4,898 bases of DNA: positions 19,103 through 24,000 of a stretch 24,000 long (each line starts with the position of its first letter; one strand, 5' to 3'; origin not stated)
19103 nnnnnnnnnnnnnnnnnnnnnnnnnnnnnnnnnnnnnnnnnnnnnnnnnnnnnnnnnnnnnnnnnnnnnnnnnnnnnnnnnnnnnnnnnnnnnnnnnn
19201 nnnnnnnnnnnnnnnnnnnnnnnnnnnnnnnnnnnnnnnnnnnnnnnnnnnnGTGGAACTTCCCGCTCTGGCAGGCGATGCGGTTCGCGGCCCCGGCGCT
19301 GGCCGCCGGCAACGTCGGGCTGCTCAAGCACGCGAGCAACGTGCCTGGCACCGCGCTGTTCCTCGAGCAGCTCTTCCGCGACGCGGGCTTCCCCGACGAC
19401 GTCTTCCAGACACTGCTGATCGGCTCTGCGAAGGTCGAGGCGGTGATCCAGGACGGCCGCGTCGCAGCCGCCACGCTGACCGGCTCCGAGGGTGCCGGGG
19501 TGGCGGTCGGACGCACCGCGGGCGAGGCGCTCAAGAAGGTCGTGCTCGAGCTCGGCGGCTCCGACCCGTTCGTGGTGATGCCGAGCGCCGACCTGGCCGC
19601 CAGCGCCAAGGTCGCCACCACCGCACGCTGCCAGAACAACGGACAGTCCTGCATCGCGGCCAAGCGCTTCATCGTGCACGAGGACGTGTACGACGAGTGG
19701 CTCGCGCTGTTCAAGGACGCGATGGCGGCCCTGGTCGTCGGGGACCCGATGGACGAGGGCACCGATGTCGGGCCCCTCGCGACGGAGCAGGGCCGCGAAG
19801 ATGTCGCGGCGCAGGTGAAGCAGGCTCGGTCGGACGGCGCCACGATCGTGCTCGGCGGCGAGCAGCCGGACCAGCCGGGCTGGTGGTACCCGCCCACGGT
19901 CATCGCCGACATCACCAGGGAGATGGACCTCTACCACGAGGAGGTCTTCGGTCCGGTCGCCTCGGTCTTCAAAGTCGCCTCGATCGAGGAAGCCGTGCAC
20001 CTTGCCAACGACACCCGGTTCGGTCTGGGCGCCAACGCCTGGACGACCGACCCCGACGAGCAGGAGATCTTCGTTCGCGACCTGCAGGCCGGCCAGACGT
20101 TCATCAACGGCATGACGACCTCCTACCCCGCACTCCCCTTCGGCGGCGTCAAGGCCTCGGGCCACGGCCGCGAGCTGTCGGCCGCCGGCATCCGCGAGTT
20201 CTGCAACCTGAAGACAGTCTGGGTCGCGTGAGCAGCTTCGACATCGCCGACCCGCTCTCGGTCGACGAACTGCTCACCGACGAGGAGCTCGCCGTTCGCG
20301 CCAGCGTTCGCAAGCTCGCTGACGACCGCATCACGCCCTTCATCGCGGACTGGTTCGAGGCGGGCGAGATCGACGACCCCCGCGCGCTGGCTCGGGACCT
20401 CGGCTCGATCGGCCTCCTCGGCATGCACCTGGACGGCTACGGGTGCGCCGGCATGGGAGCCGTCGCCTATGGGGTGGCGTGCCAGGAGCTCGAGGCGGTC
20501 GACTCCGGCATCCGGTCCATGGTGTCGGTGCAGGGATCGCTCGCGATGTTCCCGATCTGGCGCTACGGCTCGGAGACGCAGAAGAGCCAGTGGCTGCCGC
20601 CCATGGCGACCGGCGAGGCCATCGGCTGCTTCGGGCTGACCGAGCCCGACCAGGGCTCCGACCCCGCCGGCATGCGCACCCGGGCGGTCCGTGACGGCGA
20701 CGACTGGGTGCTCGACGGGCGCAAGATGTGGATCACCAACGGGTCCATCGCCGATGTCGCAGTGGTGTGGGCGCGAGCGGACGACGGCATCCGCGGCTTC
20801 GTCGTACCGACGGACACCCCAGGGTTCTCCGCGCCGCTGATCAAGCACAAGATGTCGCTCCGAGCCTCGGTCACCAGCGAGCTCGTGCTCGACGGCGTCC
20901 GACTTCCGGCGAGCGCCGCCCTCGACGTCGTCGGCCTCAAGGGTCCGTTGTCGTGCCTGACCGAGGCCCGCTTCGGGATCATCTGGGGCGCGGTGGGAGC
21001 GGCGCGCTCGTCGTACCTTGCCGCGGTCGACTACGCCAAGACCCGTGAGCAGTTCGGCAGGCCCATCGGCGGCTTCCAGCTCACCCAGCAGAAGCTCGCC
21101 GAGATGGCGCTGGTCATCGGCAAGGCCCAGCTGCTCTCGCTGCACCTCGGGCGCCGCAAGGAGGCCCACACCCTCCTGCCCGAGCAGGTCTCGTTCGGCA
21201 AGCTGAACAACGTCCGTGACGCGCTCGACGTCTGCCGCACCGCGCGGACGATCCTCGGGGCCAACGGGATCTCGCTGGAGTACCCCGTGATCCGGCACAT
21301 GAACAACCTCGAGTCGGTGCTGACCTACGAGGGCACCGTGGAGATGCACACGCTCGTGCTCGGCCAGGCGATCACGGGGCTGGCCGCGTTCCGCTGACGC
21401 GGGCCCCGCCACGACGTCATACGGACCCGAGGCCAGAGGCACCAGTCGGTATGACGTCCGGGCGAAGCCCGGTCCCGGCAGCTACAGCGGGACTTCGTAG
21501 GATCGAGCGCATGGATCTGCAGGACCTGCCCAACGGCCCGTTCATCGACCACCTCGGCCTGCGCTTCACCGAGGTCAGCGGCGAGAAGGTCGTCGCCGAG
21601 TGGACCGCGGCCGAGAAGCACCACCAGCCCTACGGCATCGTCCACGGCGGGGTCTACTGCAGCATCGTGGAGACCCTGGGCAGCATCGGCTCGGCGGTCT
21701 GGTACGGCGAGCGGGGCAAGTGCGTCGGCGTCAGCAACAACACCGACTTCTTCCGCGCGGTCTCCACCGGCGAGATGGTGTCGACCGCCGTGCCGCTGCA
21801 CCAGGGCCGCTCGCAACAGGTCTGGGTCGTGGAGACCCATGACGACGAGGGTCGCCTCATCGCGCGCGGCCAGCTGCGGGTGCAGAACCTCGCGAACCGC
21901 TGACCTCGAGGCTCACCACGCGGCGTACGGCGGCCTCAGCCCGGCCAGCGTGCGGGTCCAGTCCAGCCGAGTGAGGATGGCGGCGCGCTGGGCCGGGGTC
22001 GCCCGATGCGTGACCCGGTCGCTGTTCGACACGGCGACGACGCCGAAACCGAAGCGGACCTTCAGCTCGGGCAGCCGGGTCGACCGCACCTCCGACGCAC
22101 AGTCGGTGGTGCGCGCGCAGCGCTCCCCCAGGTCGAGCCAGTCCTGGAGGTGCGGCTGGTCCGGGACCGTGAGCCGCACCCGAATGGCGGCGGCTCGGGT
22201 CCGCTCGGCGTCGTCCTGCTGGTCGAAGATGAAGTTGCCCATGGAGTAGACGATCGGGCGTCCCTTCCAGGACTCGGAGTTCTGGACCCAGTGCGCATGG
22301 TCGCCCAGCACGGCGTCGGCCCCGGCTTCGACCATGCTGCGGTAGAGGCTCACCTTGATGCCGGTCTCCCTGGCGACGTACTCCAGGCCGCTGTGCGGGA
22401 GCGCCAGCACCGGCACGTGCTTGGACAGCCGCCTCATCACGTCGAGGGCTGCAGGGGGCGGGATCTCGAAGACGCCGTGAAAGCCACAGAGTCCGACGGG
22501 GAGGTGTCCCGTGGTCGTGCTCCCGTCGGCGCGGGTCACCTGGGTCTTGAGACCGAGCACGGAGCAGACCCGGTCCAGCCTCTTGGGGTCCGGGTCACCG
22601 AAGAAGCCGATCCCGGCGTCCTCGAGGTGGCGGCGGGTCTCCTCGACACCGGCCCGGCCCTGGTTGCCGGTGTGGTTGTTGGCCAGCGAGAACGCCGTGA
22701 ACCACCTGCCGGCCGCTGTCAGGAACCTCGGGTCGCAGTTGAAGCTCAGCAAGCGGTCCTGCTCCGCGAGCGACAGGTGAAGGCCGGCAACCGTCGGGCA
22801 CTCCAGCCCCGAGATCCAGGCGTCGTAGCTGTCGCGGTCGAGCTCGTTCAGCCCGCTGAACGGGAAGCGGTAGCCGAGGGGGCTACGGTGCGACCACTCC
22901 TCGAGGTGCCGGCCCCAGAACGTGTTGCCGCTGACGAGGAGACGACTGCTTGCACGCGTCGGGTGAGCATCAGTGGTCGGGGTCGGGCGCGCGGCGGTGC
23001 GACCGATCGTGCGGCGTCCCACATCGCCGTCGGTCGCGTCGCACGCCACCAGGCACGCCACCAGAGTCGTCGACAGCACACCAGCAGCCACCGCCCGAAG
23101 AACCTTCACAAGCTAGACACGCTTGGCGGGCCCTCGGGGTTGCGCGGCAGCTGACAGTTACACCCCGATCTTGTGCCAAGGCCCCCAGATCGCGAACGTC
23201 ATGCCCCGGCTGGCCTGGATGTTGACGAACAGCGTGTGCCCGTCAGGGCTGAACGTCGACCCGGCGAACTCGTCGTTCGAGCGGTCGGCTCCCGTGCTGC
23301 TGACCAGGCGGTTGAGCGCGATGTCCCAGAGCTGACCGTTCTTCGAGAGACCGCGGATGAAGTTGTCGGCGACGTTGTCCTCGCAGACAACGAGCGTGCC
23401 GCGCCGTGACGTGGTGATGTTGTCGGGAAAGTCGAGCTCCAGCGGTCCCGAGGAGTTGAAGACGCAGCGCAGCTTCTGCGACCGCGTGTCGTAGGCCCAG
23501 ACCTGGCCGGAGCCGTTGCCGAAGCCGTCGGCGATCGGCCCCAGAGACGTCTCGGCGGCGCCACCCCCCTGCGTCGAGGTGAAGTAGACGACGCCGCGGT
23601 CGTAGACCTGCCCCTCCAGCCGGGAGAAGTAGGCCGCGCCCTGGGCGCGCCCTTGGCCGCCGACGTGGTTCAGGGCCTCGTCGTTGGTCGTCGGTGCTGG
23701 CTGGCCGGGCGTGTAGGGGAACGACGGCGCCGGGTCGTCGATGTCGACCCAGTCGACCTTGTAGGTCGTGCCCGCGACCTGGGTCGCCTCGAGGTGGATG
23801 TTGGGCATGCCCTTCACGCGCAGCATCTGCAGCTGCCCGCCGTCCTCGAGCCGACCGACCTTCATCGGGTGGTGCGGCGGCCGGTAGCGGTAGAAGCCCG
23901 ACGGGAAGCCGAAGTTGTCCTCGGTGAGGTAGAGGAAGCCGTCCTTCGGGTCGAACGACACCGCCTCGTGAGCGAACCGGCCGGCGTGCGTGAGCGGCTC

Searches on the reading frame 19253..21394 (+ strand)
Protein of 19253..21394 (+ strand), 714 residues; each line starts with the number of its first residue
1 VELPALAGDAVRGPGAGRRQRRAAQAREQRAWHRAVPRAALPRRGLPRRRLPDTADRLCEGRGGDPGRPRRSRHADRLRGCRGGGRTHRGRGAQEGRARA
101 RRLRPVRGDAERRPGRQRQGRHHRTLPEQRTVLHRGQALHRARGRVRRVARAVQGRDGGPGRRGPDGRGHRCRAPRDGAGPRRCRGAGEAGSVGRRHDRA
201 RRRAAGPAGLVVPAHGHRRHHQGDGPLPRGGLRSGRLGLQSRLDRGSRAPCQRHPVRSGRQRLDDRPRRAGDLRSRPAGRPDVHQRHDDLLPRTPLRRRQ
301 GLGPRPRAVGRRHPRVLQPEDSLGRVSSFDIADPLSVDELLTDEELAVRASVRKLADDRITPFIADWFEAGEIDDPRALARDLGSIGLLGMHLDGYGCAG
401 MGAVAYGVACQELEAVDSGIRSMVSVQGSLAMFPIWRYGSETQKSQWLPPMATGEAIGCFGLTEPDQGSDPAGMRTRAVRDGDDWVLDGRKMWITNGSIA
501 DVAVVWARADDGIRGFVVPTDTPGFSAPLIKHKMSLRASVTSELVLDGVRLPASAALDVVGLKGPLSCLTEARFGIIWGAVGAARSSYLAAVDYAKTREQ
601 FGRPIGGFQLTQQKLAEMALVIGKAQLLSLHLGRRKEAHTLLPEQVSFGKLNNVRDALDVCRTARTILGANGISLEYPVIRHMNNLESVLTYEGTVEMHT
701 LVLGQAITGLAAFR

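Call 28: search_protein_families(library=pfam, proteins=[window:19253-21394:+])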
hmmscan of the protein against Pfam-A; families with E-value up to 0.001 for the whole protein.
window:19253-21394:+ (714 aa): 4 families
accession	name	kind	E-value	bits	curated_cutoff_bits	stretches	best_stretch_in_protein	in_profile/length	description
PF02771.21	Acyl-CoA_dh_N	-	1.5e-30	106.3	22.9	1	342-455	1-113/113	Acyl-CoA dehydrogenase, N-terminal domain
PF00441.29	Acyl-CoA_dh_1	-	1.7e-27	96.8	22.4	1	561-707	3-149/150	Acyl-CoA dehydrogenase, C-terminal domain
PF02770.24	Acyl-CoA_dh_M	-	7.9e-25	87.3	33.3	1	459-549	1-97/97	Acyl-CoA dehydrogenase, middle domain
PF08028.16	Acyl-CoA_dh_2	-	2.5e-10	41.2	22.7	1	580-693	7-130/134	Acyl-CoA dehydrogenase, C-terminal domain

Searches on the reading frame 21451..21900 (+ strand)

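Call 28: search_protein_families(library=pfam, proteins=[window:21451-21900:+])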
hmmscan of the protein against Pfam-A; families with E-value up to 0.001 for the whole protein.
window:21451-21900:+ (150 aa): 1 family
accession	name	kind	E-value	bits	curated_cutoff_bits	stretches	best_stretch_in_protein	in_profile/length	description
PF03061.28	4HBT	-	3.6e-14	53.3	20.6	1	61-137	1-78/79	Thioesterase superfamily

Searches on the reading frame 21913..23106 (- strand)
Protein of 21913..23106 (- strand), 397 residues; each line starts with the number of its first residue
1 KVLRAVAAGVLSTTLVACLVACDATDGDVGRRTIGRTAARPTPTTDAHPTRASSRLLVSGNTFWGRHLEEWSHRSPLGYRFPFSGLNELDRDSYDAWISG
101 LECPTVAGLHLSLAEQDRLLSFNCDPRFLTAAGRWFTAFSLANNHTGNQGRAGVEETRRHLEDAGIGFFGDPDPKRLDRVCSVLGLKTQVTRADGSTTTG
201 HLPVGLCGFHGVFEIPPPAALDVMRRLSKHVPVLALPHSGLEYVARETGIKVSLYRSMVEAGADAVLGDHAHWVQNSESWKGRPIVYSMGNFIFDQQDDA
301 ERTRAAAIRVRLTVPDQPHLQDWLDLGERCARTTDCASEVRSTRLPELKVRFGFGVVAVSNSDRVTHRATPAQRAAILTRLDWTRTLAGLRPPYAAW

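Call 28: search_protein_families(library=pfam, proteins=[window:21913-23106:-])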
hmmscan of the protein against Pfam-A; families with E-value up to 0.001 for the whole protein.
window:21913-23106:- (397 aa): 1 family
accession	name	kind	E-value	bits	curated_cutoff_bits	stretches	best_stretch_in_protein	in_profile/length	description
PF09587.15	PGA_cap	-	4.8e-30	105.3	27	2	233-296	192-255/255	Bacterial capsule synthesis protein PGA_cap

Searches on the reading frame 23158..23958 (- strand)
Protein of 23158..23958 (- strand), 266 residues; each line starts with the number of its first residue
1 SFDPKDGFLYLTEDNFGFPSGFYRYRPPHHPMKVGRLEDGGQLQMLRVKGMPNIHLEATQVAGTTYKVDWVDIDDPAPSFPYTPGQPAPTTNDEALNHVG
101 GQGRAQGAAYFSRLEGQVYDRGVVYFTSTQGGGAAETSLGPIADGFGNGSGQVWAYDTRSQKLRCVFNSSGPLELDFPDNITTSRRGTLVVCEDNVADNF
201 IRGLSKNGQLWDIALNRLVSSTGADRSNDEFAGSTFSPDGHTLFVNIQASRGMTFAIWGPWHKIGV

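Call 28: search_protein_families(library=pfam, proteins=[window:23158-23958:-])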
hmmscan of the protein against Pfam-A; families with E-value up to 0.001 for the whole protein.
window:23158-23958:- (266 aa): 1 family
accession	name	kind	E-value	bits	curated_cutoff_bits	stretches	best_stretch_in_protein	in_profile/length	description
PF05787.19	PhoX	-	2.8e-29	103.1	24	1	3-249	248-513/515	Alkaline phosphatase PhoX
